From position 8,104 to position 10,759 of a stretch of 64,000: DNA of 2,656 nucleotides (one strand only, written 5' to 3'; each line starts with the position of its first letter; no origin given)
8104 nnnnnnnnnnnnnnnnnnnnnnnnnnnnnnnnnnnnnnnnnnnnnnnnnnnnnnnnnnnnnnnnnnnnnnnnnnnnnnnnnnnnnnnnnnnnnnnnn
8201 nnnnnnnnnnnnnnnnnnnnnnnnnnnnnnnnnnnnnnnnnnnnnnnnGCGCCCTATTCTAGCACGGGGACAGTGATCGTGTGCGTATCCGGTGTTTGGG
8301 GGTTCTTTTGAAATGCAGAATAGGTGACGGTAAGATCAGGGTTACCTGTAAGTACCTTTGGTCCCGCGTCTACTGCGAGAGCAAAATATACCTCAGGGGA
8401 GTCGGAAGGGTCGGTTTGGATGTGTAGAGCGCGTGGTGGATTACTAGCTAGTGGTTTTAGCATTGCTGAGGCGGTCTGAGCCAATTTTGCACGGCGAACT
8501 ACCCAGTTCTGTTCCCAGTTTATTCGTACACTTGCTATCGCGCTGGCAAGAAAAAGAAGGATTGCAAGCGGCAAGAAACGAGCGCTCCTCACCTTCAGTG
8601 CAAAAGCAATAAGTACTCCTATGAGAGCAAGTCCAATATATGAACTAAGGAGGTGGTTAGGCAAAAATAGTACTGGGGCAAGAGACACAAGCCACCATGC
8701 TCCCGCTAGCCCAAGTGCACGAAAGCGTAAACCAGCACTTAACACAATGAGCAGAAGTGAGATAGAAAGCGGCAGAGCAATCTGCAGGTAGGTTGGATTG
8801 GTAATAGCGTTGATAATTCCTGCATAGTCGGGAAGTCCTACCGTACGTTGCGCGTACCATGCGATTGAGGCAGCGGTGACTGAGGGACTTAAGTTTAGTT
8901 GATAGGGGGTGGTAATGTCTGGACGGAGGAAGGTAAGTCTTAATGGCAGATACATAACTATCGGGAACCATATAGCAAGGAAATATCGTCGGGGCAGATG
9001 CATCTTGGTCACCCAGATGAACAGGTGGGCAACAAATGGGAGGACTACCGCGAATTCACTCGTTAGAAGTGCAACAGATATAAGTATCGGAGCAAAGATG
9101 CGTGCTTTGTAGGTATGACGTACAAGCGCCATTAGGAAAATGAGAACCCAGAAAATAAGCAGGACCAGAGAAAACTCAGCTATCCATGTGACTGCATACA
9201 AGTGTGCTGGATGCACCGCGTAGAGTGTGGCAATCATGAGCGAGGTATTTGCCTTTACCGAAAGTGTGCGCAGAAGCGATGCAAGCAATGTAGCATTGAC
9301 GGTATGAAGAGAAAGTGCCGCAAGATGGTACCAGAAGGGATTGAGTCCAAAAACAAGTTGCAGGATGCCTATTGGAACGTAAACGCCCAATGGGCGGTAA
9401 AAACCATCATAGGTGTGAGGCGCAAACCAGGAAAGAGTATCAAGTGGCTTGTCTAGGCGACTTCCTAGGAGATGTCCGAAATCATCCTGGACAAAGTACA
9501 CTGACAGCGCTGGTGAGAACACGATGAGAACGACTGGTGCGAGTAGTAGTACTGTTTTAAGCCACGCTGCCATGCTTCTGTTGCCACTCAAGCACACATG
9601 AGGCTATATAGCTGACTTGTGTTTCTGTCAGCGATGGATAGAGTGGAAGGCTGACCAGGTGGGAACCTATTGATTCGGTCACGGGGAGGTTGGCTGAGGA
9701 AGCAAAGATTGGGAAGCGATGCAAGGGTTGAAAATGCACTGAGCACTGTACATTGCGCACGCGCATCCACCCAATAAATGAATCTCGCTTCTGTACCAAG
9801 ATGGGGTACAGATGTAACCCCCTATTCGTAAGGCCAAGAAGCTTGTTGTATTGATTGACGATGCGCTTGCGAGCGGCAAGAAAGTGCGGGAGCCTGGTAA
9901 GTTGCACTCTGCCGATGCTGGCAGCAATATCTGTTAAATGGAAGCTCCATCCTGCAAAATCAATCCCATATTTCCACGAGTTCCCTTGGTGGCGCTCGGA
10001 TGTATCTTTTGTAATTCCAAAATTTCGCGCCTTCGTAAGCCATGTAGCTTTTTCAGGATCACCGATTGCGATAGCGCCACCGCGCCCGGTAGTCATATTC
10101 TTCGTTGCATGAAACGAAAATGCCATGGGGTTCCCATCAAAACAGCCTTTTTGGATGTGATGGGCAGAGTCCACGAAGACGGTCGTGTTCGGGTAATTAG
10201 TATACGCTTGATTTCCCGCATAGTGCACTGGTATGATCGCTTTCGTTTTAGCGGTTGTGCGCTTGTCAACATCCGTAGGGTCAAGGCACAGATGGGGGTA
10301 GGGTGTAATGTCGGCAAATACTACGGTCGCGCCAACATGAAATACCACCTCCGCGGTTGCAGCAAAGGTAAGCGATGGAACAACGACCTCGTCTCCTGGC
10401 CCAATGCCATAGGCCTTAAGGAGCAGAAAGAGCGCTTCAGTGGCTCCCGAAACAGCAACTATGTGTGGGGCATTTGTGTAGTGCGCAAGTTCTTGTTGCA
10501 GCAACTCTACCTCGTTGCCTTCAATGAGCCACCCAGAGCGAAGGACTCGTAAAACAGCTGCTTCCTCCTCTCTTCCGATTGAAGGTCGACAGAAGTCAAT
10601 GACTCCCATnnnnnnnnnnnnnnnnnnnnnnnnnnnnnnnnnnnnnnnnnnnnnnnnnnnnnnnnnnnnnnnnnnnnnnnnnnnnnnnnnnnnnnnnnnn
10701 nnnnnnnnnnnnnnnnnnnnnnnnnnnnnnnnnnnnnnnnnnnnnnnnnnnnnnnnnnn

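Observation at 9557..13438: Bacillosamine-type (2,4-diamino-2,4,6-trideoxyhexose) precursor module arranged divergently, plus matching PglC-like initiator, flippase and Wzy_C/PglL-like protein elsewhere in the locus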

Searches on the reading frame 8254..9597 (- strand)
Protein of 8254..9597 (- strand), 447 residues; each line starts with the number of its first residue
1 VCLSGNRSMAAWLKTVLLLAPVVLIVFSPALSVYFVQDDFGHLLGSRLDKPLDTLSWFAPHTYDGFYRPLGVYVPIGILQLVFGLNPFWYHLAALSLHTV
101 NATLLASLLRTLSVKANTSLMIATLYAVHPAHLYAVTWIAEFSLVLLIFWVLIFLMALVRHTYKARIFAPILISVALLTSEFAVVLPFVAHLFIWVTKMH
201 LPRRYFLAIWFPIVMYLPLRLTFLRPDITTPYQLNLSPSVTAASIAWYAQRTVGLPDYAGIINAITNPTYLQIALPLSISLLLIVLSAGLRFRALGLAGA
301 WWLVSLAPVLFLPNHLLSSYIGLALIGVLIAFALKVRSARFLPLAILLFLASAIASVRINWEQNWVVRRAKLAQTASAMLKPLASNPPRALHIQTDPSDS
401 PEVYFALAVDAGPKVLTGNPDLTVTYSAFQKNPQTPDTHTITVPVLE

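Call 4: search_protein_families(library=pfam, proteins=[window:8254-9597:-], max_evalue=0.01)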
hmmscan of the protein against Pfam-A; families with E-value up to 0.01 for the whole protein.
window:8254-9597:- (447 aa): 0 families

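Call 40: search_protein_families(library=ncbifam, proteins=[window:8254-9597:-], max_evalue=0.0001)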
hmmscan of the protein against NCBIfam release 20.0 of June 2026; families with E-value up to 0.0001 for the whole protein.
window:8254-9597:- (447 aa): 0 families

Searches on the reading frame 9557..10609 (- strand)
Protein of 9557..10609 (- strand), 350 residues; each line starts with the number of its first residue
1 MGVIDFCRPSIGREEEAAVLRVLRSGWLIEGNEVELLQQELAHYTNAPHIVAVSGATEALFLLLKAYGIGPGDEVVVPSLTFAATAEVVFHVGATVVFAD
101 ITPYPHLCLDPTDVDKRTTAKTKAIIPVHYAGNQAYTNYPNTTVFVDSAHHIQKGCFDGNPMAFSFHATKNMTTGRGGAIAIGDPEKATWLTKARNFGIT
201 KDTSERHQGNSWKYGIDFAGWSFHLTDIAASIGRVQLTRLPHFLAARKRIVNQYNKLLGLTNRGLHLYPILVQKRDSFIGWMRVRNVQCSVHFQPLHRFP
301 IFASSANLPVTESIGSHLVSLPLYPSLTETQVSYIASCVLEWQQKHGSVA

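Call 4: search_protein_families(library=pfam, proteins=[window:9557-10609:-], max_evalue=0.01)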
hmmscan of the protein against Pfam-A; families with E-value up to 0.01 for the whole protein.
window:9557-10609:- (350 aa): 3 families
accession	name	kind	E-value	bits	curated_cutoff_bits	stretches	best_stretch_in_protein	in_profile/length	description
PF01041.23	DegT_DnrJ_EryC1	-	3.2e-75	254.1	19.8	1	10-339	2-359/360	DegT/DnrJ/EryC1/StrS aminotransferase family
PF00155.27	Aminotran_1_2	-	2.1e-05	24.3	19.7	1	37-125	47-150/361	Aminotransferase class I and II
PF00266.25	Aminotran_5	-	0.0023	17.4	21.5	1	39-125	50-143/371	Aminotransferase class-V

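Call 10: search_protein_families(library=ncbifam, proteins=[window:9557-10609:-], max_evalue=0.001)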
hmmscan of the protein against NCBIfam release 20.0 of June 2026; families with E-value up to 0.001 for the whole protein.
window:9557-10609:- (350 aa): 16 families
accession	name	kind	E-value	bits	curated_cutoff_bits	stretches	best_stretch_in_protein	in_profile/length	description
TIGR03588.1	PseC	equivalog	7e-63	212.8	423.5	1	4-339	2-376/380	UDP-4-amino-4,6-dideoxy-N-acetyl-beta-L-altrosamine transaminase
NF008658.2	PRK11658.1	equivalog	2.4e-55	187.8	631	1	4-339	5-373/379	UDP-4-amino-4-deoxy-L-arabinose aminotransferase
NF008687.0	PRK11706.1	equivalog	2e-42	145.3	375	1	4-342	2-373/375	dTDP-4-amino-4,6-dideoxygalactose transaminase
TIGR04181.1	NHT_00031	hypoth_equivalog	6.2e-37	127.3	420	2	5-123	2-120/359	LegC family aminotransferase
TIGR04427.1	PLP_DesI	equivalog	3.7e-32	111.9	650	1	21-338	40-378/390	dTDP-4-dehydro-6-deoxyglucose aminotransferase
TIGR02379.1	ECA_wecE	subfamily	1.2e-27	96.7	434.85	1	4-341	2-373/376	dTDP-4-amino-4,6-dideoxy-D-glucose transaminase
NF011936.0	PRK15407.1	equivalog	2.7e-19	69.2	423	1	17-281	50-350/440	lipopolysaccharide biosynthesis protein RfbH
NF041364.1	GntC_guanitoxin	equivalog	4.3e-08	32.4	415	1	43-126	56-139/356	guanitoxin biosynthesis PLP-dependent (S)-gamma-hydroxy-L-arginine cyclodehydratase GntC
NF005816.0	PRK07682.1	equivalog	2.9e-06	26.2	620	1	42-126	85-168/390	aminotransferase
NF004975.0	PRK06348.1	equivalog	5.9e-06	25.5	549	1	45-126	87-167/384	pyridoxal phosphate-dependent aminotransferase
NF006488.0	PRK08912.1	equivalog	9.4e-06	24.8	498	1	49-126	89-164/387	aminotransferase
TIGR03947.1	viomycin_VioD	equivalog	3.6e-05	22.8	390.9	1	49-126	71-147/359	capreomycidine synthase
NF005588.0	PRK07309.1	equivalog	0.00027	20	576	1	43-133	87-177/391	pyridoxal phosphate-dependent aminotransferase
NF005817.0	PRK07683.1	equivalog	0.00035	19.4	575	1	42-131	84-170/387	aminotransferase A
NF005305.0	PRK06836.1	equivalog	0.00066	19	376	1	37-126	88-175/396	pyridoxal phosphate-dependent aminotransferase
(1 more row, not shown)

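Call 12: search_solved_structures(query=window:9557-10609:-, max_evalue=1e-20)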
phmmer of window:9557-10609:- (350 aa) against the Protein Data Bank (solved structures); distinct sequences matched with E-value up to 1e-20: 34.
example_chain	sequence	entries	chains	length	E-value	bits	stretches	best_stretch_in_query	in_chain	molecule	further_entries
8sng_A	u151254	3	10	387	1.1e-42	149.3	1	4-337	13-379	UDP-4-amino-4-deoxy-L-arabinose--oxoglutarate aminotransferase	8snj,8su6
7b0d_A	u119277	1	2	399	4.1e-42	147.5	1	11-342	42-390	Glutamine--scyllo-inositol transaminase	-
6ewj_A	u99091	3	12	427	3.3e-41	144.5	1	4-132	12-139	Putative capsular polysaccharide biosynthesis protein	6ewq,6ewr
1mdo_A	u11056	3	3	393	7.7e-41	143.3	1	4-337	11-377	ArnB aminotransferase | UDP-4-amino-4-deoxy-L-arabinose--oxoglutarate aminotransferase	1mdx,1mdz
4oca_A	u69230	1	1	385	6e-40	140.3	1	4-335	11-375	UDP-4-amino-4-deoxy-L-arabinose--oxoglutarate aminotransferase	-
5uid_A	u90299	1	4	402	1.8e-38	135.5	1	1-335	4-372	Aminotransferase TlmJ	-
4lc3_A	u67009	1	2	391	1.8e-37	132.2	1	4-254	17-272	Putative UDP-4-amino-4-deoxy-l-arabinose--oxoglutarate aminotransferase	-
2oga_A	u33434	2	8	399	3.4e-36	128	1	12-345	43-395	Transaminase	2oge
3bn1_A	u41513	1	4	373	3.3e-34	121.5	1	7-336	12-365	Perosamine synthetase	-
3dr7_A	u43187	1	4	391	4.1e-34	121.2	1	7-336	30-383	Putative perosamine synthetase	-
3dr4_A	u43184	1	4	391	2.8e-33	118.4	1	7-336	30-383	Putative perosamine synthetase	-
9bgp_A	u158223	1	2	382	2.2e-31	112.2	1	8-273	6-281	aminotransferase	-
9bgr_A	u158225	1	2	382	1.5e-30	109.4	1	8-273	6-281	aminotransferase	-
8gyh_B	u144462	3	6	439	3.1e-30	108.4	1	13-254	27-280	DegT/DnrJ/EryC1/StrS family aminotransferase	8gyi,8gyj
3frk_A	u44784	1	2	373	7.5e-30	107.1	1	22-346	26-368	QdtB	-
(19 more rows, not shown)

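Call 86: find_related_loci(query=window:9557-10609:-, collection=metagenome_contigs, flank=9000)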
Query window:9557-10609:- (350 aa) in metagenome_contigs; peptide patterns used: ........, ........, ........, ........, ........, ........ (x = any residue, [..] = any of these).
600 stretches matched a pattern (row limit reached: there are more); 549 encode a relative of the query (tblastn E <= 1e-3); the best 80 are kept; 80 distinct loci.
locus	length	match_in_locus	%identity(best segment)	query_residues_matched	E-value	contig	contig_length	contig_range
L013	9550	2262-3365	40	4-339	6e-72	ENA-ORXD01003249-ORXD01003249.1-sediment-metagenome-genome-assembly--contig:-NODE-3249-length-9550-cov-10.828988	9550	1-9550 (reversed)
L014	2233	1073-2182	36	6-341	1e-68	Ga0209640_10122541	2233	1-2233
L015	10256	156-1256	35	3-342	8e-65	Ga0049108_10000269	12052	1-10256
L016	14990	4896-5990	36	8-345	1e-64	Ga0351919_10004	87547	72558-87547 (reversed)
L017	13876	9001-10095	36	8-345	1e-64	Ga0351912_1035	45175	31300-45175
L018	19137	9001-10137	34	4-346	1e-60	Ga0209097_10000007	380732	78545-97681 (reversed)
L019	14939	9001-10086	35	8-342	3e-60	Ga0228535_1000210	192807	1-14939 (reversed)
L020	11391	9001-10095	36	4-332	2e-59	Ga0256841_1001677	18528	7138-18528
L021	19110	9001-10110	35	6-344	5e-59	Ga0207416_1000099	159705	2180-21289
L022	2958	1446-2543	35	3-345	1e-57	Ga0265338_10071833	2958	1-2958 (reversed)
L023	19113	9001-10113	35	6-341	3e-56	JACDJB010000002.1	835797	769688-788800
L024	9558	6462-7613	33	3-345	3e-56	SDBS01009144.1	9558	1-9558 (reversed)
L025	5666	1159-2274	33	1-341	5e-56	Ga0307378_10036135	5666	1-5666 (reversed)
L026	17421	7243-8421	32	4-341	2e-54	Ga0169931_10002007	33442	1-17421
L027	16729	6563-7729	34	1-335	2e-54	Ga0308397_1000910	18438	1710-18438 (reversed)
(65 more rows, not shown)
